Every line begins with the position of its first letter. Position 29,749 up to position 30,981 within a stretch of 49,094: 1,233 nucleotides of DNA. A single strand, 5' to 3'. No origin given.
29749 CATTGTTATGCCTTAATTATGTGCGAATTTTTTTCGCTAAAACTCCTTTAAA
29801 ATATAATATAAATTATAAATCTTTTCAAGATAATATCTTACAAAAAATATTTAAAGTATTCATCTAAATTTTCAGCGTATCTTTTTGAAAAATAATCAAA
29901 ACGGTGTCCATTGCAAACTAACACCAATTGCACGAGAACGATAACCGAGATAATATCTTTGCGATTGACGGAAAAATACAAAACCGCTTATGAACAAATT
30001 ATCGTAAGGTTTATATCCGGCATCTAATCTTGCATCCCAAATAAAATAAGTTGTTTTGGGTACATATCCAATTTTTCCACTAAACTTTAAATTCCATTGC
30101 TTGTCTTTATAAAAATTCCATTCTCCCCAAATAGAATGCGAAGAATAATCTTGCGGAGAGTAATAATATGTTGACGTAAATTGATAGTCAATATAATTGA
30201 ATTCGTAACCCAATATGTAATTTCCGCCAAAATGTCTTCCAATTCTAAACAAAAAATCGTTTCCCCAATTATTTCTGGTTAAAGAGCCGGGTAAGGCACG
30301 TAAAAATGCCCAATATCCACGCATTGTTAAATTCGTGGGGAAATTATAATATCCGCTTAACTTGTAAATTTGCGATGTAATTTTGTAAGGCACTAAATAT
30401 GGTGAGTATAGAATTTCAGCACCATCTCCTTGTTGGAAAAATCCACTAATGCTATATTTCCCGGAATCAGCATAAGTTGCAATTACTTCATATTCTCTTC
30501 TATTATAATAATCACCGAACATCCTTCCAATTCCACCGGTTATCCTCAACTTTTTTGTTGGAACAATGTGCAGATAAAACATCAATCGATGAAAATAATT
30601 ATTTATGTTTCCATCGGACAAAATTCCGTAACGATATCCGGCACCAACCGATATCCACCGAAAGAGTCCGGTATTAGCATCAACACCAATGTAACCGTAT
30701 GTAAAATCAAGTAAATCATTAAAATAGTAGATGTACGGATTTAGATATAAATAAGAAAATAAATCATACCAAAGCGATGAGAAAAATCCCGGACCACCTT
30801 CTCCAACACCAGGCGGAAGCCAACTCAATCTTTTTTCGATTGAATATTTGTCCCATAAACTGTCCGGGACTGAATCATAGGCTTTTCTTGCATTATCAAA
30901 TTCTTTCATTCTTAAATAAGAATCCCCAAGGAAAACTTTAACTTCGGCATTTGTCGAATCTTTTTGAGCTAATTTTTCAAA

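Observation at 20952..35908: Non-canonical synthase-dependent exopolysaccharide secretion locus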

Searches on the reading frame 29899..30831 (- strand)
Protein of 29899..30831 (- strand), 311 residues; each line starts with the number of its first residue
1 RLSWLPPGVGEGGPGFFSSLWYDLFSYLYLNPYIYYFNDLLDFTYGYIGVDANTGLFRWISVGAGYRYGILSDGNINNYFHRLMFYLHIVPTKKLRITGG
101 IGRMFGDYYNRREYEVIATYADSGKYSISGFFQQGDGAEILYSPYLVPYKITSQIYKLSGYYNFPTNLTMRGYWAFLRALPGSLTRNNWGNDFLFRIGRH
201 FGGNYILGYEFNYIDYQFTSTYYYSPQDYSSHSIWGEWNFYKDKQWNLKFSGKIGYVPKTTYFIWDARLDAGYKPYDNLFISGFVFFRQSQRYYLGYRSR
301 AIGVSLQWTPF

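Call 39: find_homologous_proteins(query=window:29899-30831:-, max_evalue=0.001)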
Query window:29899-30831:-: 517 candidates shared short words with the query, none scored E <= 0.001.
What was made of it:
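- Tried and rejected: A word-indexed protein search with the C-terminal 311 aa returned nothing (call 39).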

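Call 49: search_protein_representatives(protein=window:29899-30831:-)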
Query: 311 residues. Proteins with E-value up to 0.001 (for the whole library): 92; up to 1e-10: 80; up to 1e-30: 13. The best 92 are listed.
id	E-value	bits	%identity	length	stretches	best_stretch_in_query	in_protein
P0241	2.3e-80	287.1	46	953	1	1-311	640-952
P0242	8.8e-45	170.0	38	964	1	1-309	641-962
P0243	2.3e-42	162.1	36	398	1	1-311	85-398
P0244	2.9e-42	161.7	39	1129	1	1-303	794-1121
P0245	3.0e-41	158.4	35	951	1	1-309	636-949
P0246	1.3e-39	153.0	35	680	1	1-310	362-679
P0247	2.2e-35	139.1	32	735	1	4-308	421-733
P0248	5.5e-34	134.5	32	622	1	1-309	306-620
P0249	5.8e-34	134.4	31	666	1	22-308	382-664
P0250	2.0e-33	132.7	37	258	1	53-309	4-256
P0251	2.2e-33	132.5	26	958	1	1-308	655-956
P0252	1.2e-32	130.1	31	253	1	55-309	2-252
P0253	3.8e-32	128.5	32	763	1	15-309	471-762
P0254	2.1e-30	122.7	42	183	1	140-309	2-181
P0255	2.9e-29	119.0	28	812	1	23-309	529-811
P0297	1.1e-19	87.5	25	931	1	28-297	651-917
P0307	5.1e-15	72.1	24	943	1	26-306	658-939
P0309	7.8e-15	71.5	25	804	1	1-308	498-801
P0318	4.9e-12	62.3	23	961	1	21-302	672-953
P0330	1.5e-05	41.0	24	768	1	27-284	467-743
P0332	1.9e-04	37.4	28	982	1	48-304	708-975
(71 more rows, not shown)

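Call 53: search_solved_structures(query=A4, max_evalue=10, show_alignments=2)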
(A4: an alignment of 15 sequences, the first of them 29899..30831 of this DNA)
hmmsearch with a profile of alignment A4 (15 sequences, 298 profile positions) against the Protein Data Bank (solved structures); distinct sequences matched with E-value up to 10: 1.
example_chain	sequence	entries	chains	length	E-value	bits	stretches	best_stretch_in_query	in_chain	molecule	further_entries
6igx_A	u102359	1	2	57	0.056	15.8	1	116-164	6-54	Condensin complex subunit 2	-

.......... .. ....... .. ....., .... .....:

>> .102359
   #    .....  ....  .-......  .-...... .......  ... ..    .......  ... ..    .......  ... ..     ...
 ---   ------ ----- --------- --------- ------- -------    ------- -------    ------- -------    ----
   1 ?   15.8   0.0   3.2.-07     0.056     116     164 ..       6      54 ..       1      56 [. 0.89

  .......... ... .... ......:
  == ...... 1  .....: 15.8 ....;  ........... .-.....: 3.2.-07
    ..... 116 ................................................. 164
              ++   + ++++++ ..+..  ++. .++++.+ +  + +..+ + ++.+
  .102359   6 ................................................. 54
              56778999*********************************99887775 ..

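Call 54: search_protein_families(library=pfam, alignment_id=A4, max_evalue=1)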
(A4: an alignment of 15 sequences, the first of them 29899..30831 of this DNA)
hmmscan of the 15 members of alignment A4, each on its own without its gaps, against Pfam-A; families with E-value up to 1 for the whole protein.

A. member 1, window:29899-30831:- (311 aa): 0 families

B. families by the number of members that match (of 15 scanned): 4 families
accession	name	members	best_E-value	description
PF17323.7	ToxS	1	0.0054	Trans-membrane regulatory protein ToxS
PF10629.15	CMI2B-like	1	0.031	Ciliary microtubule inner protein 2B-like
PF13505.12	OMP_b-brl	1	0.28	Outer membrane protein beta-barrel domain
PF02321.23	OEP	1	0.71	Outer membrane efflux protein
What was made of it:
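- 29896..32748 (-): 950-aa secreted protein: signal peptide, about 600 aa of TPR repeats, then a 311-aa C-terminal domain (residues 640-950, nt 29899-30831) that is probably an outer-membrane beta-barrel. It has no Pfam or PDB match (calls 53, 54).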

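Call 74: find_encoding_contigs(protein=P0318, flank=10000, max_places=2)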
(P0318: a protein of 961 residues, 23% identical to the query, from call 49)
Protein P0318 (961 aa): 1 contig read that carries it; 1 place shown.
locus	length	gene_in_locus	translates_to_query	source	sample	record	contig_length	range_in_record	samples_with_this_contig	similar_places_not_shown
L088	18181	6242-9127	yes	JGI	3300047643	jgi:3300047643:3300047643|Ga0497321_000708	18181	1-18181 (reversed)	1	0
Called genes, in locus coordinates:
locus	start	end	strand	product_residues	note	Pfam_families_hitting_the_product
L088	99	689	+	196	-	PF01184:Gpr1_Fun34_YaaH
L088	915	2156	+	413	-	PF02065:Melibiase, PF16499:Melibiase_2, PF17801:Melibiase_C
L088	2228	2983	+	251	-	PF00753:Lactamase_B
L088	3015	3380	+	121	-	-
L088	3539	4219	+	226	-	PF04116:FA_hydroxylase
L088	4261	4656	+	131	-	PF00072:Response_reg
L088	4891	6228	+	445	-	PF06745:ATPase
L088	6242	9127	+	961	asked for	PF07719:TPR_2 (faint), PF13424:TPR_12 (faint), PF14561:TPR_20 (faint), PF24575:TPR_Slam (faint), PF00515:TPR_1 (weak), PF12895:ANAPC3 (faint), PF13174:TPR_6 (faint), PF13371:TPR_9 (faint), +4 more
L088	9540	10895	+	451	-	PF02321:OEP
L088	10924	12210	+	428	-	PF25919:BSH_CusB (faint), PF25967:RND-MFP_C (faint), PF25917:BSH_RND, PF25973:BSH_CzcB (weak), PF25984:BSH_YknX (faint), PF25990:Beta-barrel_YknX, PF25975:CzcB_C (weak), PF25989:YknX_C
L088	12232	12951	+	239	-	PF02463:SMC_N (faint), PF00005:ABC_tran, PF13555:AAA_29 (weak), PF20720:nSTAND3 (faint), PF13304:AAA_21 (faint)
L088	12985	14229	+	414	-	PF12704:MacB_PCD, PF02687:FtsX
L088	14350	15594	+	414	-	PF12704:MacB_PCD, PF02687:FtsX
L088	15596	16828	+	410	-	PF12704:MacB_PCD, PF02687:FtsX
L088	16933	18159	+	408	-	PF12704:MacB_PCD, PF02687:FtsX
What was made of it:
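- One locus (L088) has the KaiC-like/TPR pair without the synthase genes (call 74). In L088 they occur without the GT2, small and CE4-like genes and are followed by MacAB/TolC-type efflux genes (call 74).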

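Call 75: find_encoding_contigs(protein=P0307, flank=10000, max_places=2)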
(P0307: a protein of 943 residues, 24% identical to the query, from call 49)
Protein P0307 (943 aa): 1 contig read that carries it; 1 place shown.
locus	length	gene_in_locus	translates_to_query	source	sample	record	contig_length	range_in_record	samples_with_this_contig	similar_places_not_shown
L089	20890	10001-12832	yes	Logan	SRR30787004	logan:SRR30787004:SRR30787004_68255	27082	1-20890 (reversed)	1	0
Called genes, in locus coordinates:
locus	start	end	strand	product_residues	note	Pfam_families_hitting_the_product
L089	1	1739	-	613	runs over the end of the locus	PF17957:Big_7, PF26549:Tricorn_N, PF07676:PD40 (faint), PF26550:Tricorn_2nd (weak)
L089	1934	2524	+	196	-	-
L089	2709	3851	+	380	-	PF06347:SH3_4 (faint), PF08239:SH3_3, PF18348:SH3_16, PF08239:SH3_3 (weak), PF00877:NLPC_P60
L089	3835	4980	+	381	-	PF02746:MR_MLE_N, PF13378:MR_MLE_C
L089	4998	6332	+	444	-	PF00675:Peptidase_M16, PF05193:Peptidase_M16_C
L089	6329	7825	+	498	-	PF00675:Peptidase_M16, PF05193:Peptidase_M16_C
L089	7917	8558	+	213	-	PF04116:FA_hydroxylase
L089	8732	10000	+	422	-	PF06745:ATPase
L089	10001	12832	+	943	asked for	PF13432:TPR_16 (weak), PF00515:TPR_1, PF07719:TPR_2 (weak), PF13181:TPR_8 (weak), PF13414:TPR_11 (weak), PF12895:ANAPC3 (weak), PF13432:TPR_16 (weak), PF14559:TPR_19 (weak), +11 more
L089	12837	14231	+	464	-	PF13506:Glyco_transf_21, PF13641:Glyco_tranf_2_3, PF00535:Glycos_transf_2, PF10111:Glyco_tranf_2_2, PF01644:Chitin_synth_1 (faint), PF03142:Chitin_synth_2 (weak), PF13632:Glyco_trans_2_3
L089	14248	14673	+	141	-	-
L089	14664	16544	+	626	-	-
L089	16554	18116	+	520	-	PF00989:PAS (weak), PF13188:PAS_8 (weak), PF13426:PAS_9, PF00512:HisKA, PF00072:Response_reg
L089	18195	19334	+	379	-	PF01702:TGT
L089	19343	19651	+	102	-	PF02699:YajC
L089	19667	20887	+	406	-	PF00926:DHBP_synthase, PF00925:GTP_cyclohydro2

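Call 76: find_encoding_contigs(protein=P0297, flank=10000, max_places=2)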
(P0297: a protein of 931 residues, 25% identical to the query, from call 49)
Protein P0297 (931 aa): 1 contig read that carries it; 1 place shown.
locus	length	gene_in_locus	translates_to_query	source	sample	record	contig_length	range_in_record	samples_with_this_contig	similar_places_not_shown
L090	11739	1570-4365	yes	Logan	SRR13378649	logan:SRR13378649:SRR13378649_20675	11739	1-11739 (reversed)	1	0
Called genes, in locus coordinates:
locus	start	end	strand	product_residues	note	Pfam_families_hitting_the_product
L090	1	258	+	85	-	?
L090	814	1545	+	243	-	PF06745:ATPase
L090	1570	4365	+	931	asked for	PF12895:ANAPC3 (faint), PF07719:TPR_2 (faint), PF13174:TPR_6 (faint), PF13371:TPR_9 (faint), PF13428:TPR_14 (faint), PF13431:TPR_17 (faint), PF13432:TPR_16 (faint), PF14559:TPR_19 (weak), +2 more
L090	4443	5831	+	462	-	PF13506:Glyco_transf_21, PF13641:Glyco_tranf_2_3, PF00535:Glycos_transf_2, PF10111:Glyco_tranf_2_2, PF01644:Chitin_synth_1 (faint), PF03142:Chitin_synth_2 (weak), PF13632:Glyco_trans_2_3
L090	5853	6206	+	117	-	-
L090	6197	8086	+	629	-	PF01522:Polysacc_deac_1 (faint)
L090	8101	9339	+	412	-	PF00041:fn3 (faint)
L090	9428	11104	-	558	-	PF02927:CelD_N, PF00759:Glyco_hydro_9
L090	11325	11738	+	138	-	?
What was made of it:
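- It is linked again in a different arrangement in L090, downstream on the opposite strand (call 76).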

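Call 77: find_encoding_contigs(protein=P0251, flank=10000, max_places=2)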
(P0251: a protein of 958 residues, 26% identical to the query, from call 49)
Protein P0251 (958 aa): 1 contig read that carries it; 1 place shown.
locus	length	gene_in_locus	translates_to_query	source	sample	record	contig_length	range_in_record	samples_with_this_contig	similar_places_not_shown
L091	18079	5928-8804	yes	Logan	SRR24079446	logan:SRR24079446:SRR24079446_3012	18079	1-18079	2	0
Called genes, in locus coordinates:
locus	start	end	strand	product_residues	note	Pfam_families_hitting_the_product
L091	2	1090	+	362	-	?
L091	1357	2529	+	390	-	PF08239:SH3_3 (weak), PF18348:SH3_16, PF00877:NLPC_P60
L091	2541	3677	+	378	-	PF02746:MR_MLE_N, PF13378:MR_MLE_C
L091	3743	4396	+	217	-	PF04116:FA_hydroxylase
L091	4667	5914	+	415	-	PF06745:ATPase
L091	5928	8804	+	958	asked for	PF00515:TPR_1 (faint), PF13174:TPR_6 (faint), PF13371:TPR_9 (faint), PF24575:TPR_Slam (faint), PF07719:TPR_2 (faint), PF12895:ANAPC3 (faint), PF23914:TPR_CcmH_CycH (weak), PF13432:TPR_16 (weak), +11 more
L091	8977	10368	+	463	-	PF13506:Glyco_transf_21, PF00535:Glycos_transf_2, PF10111:Glyco_tranf_2_2, PF13641:Glyco_tranf_2_3, PF01644:Chitin_synth_1 (weak), PF03142:Chitin_synth_2 (weak), PF13632:Glyco_trans_2_3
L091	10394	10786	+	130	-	-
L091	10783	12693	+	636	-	-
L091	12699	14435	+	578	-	PF01522:Polysacc_deac_1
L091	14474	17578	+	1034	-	PF08448:PAS_4 (faint), PF13188:PAS_8 (weak), PF08447:PAS_3 (weak), PF13426:PAS_9, PF00989:PAS, PF13426:PAS_9 (weak), PF00512:HisKA (weak), PF00072:Response_reg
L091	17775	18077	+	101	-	?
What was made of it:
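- GH9 is absent from clusters L089 and L091 (calls 75, 77).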

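Call 78: search_protein_families(library=pfam, proteins=[L091:12699-14435:+, L091:10783-12693:+, L089:14664-16544:+], max_evalue=0.01)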
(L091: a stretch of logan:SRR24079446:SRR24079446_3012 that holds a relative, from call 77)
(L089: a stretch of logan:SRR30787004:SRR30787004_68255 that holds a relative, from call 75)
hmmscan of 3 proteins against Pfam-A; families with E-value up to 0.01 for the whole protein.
L091:12699-14435:+ (578 aa): 3 families
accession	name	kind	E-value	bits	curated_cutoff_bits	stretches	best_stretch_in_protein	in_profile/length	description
PF01522.26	Polysacc_deac_1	-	1.5e-12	48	23.1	1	285-383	21-122/124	Polysaccharide deacetylase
PF09822.16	ABC_transp_aux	-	0.00086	19.1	34.7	1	64-126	29-93/288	ABC-type uncharacterized transport system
PF08532.16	Glyco_hydro_42M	-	0.0056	16.7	25.8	1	48-138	33-119/207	Beta-galactosidase trimerisation domain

L091:10783-12693:+ (636 aa): 4 families
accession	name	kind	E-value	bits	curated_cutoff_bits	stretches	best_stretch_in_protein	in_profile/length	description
PF06283.17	ThuA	-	2.1e-05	25.3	33.4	1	98-210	32-140/209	Trehalose utilisation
PF08532.16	Glyco_hydro_42M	-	0.0004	20.4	25.8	1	85-287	25-201/207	Beta-galactosidase trimerisation domain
PF09822.16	ABC_transp_aux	-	0.00047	19.9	34.7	1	86-149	22-80/288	ABC-type uncharacterized transport system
PF23355.1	IFT52_GIFT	-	0.0016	18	27.2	1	104-202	34-127/246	IFT52 GIFT domain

L089:14664-16544:+ (626 aa): 1 family
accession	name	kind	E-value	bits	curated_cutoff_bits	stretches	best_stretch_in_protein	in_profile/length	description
PF06283.17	ThuA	-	0.0046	17.7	33.4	1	81-207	14-137/209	Trehalose utilisation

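Call 94: find_encoding_contigs(protein=P0330, flank=10000, max_places=1)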
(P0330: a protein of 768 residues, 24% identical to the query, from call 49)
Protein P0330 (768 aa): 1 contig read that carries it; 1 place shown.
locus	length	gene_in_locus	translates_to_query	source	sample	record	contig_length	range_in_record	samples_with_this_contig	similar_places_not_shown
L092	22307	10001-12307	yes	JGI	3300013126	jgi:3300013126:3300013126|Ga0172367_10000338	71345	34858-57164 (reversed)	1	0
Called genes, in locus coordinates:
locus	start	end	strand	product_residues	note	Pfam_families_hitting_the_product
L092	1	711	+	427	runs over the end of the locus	PF02844:GARS_N, PF01071:GARS_A, PF02655:ATP-grasp_3 (weak), PF02786:CPSase_L_D2 (weak), PF02222:ATP-grasp (weak), PF07478:Dala_Dala_lig_C, PF02843:GARS_C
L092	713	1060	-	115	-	PF11969:DcpS_C, PF01230:HIT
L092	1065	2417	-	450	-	PF00072:Response_reg, PF00158:Sigma54_activat, PF14532:Sigma54_activ_2, PF00004:AAA (weak), PF07728:AAA_5 (faint), PF25601:AAA_lid_14, PF02954:HTH_8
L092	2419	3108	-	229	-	-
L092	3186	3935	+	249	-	PF00481:PP2C, PF13672:PP2C_2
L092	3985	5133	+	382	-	PF08239:SH3_3, PF18348:SH3_16, PF23795:SH3_YKFC_2nd (faint), PF00877:NLPC_P60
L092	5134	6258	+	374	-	PF02746:MR_MLE_N, PF13378:MR_MLE_C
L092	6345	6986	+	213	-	PF04116:FA_hydroxylase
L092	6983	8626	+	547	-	PF02927:CelD_N, PF00759:Glyco_hydro_9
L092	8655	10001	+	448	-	PF06745:ATPase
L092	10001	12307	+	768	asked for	PF12895:ANAPC3 (faint), PF13428:TPR_14 (faint), PF14561:TPR_20 (faint), PF24575:TPR_Slam (faint), PF07719:TPR_2 (faint), PF13174:TPR_6 (faint), PF13432:TPR_16 (faint), PF14559:TPR_19 (weak), +1 more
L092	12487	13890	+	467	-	PF13506:Glyco_transf_21, PF00535:Glycos_transf_2, PF10111:Glyco_tranf_2_2 (weak), PF13641:Glyco_tranf_2_3, PF01644:Chitin_synth_1 (faint), PF03142:Chitin_synth_2 (weak), PF13632:Glyco_trans_2_3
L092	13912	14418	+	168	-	-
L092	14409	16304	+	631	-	PF01522:Polysacc_deac_1 (faint)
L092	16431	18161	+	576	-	PF00041:fn3 (weak), PF25059:FN3_DSCAM-DSCAML_C (faint)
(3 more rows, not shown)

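Call 95: find_encoding_contigs(protein=P0332, flank=10000, max_places=1)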
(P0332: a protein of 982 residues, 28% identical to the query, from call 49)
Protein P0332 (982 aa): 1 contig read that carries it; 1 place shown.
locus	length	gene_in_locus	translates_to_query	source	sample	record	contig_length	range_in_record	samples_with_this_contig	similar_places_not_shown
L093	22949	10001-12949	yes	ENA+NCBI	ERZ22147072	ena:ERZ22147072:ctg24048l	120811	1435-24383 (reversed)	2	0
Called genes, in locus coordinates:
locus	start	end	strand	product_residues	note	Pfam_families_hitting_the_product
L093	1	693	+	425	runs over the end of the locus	PF13439:Glyco_transf_4, PF13579:Glyco_trans_4_4 (weak), PF00534:Glycos_transf_1 (faint)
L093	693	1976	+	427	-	PF02844:GARS_N, PF01071:GARS_A, PF02655:ATP-grasp_3 (weak), PF02786:CPSase_L_D2, PF08443:RimK (weak), PF02843:GARS_C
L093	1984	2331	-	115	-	PF11969:DcpS_C, PF01230:HIT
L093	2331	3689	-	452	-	PF00072:Response_reg, PF00158:Sigma54_activat, PF01078:Mg_chelatase (faint), PF14532:Sigma54_activ_2, PF00004:AAA, PF07728:AAA_5 (weak), PF25601:AAA_lid_14, PF02954:HTH_8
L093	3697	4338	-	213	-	-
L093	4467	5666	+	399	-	PF08239:SH3_3, PF18348:SH3_16, PF00877:NLPC_P60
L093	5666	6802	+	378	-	PF02746:MR_MLE_N, PF13378:MR_MLE_C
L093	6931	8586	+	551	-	PF02927:CelD_N, PF00759:Glyco_hydro_9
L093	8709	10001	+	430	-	PF06745:ATPase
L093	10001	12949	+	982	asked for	PF13428:TPR_14 (faint), PF23914:TPR_CcmH_CycH (faint), PF25060:ARM_TT21_2nd (faint), PF13429:TPR_15 (faint), PF13432:TPR_16 (faint), PF07719:TPR_2 (faint), PF13174:TPR_6 (faint), PF14559:TPR_19 (weak), +3 more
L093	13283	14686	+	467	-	PF13506:Glyco_transf_21, PF00535:Glycos_transf_2, PF10111:Glyco_tranf_2_2 (weak), PF13641:Glyco_tranf_2_3, PF01644:Chitin_synth_1 (faint), PF13632:Glyco_trans_2_3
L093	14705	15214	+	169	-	-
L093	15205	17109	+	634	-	PF01522:Polysacc_deac_1 (weak)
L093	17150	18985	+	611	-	PF01108:Tissue_fac (faint), PF00041:fn3 (weak), PF24489:Ig_J_second (faint), PF00041:fn3 (weak)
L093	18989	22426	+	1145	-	PF08448:PAS_4 (faint), PF00989:PAS (weak), PF08447:PAS_3 (weak), PF13188:PAS_8 (weak), PF13426:PAS_9, PF00989:PAS, PF00512:HisKA, PF00072:Response_reg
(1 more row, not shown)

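Call 96: find_encoding_contigs(protein=P0309, flank=10000, max_places=1)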
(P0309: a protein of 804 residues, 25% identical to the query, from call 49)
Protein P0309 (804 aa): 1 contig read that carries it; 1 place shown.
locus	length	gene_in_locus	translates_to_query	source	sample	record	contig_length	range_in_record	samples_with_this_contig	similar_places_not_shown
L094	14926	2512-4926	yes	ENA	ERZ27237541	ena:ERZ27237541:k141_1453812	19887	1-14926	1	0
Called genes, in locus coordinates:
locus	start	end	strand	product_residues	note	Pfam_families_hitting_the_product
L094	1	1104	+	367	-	?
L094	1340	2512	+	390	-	PF06745:ATPase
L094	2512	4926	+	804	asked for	PF13428:TPR_14 (faint), PF14559:TPR_19 (faint), PF25063:ARM_TT21_C (faint)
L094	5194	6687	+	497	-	PF03142:Chitin_synth_2 (faint), PF13506:Glyco_transf_21, PF00535:Glycos_transf_2, PF10111:Glyco_tranf_2_2 (faint), PF13641:Glyco_tranf_2_3, PF01644:Chitin_synth_1 (faint), PF13632:Glyco_trans_2_3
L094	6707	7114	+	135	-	-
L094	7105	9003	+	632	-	-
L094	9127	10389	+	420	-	PF00041:fn3 (faint)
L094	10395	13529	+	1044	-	PF08448:PAS_4 (faint), PF08447:PAS_3 (faint), PF00989:PAS (weak), PF13426:PAS_9, PF00989:PAS, PF13426:PAS_9, PF00512:HisKA, PF00072:Response_reg, +1 more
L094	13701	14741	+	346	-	PF01070:FMN_dh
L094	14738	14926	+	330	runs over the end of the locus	PF00348:polyprenyl_synt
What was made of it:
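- The same cluster around the most divergent homologs of the C-terminal domain: calls 75-77, 94-96. The barrel-like domain has 92 relatives among 1.84 billion cluster representatives (call 49), and all seven divergent members looked up lie next to a KaiC-like gene, six of them within this cluster (calls 74-77, 94-96).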
